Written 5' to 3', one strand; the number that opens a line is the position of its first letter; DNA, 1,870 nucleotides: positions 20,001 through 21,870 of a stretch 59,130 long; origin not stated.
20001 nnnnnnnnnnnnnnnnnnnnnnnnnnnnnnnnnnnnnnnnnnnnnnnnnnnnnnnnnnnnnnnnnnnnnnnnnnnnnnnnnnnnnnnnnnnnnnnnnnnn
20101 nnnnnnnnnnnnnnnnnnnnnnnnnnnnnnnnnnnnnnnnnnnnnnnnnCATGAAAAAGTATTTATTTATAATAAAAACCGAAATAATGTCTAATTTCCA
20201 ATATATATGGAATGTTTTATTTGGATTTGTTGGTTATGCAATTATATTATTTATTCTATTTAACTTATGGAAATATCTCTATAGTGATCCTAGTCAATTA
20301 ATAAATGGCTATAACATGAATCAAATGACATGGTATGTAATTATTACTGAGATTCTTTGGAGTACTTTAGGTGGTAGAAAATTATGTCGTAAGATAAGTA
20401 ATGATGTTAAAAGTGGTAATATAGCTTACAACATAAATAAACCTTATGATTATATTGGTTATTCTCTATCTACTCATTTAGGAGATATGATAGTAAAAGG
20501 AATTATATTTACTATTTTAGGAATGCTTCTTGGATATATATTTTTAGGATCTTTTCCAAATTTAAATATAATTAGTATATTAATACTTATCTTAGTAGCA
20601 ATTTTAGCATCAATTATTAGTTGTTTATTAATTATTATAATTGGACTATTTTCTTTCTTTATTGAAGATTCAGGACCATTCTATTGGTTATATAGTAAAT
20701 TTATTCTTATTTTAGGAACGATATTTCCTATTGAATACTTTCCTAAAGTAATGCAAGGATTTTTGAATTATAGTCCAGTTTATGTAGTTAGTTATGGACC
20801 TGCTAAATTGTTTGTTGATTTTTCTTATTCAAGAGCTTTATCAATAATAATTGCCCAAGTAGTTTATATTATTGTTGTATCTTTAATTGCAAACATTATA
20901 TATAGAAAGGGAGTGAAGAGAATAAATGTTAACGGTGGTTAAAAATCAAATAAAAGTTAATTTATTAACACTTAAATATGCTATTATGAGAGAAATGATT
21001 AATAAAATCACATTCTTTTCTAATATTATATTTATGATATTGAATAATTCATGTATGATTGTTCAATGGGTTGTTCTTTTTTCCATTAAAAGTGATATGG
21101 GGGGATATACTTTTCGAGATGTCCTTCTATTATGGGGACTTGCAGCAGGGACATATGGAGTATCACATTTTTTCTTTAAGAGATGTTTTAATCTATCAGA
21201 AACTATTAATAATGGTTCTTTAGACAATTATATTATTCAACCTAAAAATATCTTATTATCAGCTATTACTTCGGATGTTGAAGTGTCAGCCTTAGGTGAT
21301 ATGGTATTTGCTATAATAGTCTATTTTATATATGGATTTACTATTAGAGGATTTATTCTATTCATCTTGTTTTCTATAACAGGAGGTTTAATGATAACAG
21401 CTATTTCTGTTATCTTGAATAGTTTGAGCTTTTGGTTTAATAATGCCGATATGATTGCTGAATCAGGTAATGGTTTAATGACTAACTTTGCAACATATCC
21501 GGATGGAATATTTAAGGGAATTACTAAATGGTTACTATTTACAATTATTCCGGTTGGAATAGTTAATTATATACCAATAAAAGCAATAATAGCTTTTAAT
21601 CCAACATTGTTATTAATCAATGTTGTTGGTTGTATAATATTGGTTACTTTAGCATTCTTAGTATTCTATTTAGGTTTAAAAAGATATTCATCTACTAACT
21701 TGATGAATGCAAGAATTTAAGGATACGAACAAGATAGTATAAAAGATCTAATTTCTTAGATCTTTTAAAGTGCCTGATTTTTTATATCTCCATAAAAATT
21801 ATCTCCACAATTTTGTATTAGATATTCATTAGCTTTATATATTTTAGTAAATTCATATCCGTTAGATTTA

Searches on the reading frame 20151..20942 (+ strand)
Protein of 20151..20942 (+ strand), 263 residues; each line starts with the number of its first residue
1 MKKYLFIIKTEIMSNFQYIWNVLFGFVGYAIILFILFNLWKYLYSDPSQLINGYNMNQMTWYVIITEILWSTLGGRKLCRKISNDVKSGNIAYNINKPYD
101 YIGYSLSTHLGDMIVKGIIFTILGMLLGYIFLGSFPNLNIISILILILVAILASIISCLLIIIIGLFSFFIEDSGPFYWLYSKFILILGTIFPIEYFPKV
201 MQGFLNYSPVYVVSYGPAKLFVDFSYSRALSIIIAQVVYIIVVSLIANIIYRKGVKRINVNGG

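Call 8: search_protein_families(library=pfam, proteins=[window:20151-20942:+], max_evalue=0.01)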
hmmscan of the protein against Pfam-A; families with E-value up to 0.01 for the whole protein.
window:20151-20942:+ (263 aa): 1 family
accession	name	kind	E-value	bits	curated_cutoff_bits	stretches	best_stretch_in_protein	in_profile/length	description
PF06182.17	ABC2_membrane_6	-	2.2e-16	60.8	22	1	31-259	2-226/229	ABC-2 family transporter protein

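Call 56: search_protein_families(library=ncbifam, max_evalue=0.001, proteins=[window:20151-20942:+])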
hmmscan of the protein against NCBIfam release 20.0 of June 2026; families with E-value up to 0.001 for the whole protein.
window:20151-20942:+ (263 aa): 0 families

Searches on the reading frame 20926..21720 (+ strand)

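Call 8: search_protein_families(library=pfam, proteins=[window:20926-21720:+], max_evalue=0.01)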
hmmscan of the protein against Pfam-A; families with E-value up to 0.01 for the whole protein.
window:20926-21720:+ (264 aa): 1 family
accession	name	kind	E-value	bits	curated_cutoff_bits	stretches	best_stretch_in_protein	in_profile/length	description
PF06182.17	ABC2_membrane_6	-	2.1e-33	116.5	22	1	42-257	5-228/229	ABC-2 family transporter protein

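Call 56: search_protein_families(library=ncbifam, max_evalue=0.001, proteins=[window:20926-21720:+])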
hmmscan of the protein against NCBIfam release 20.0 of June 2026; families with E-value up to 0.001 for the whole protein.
window:20926-21720:+ (264 aa): 0 families
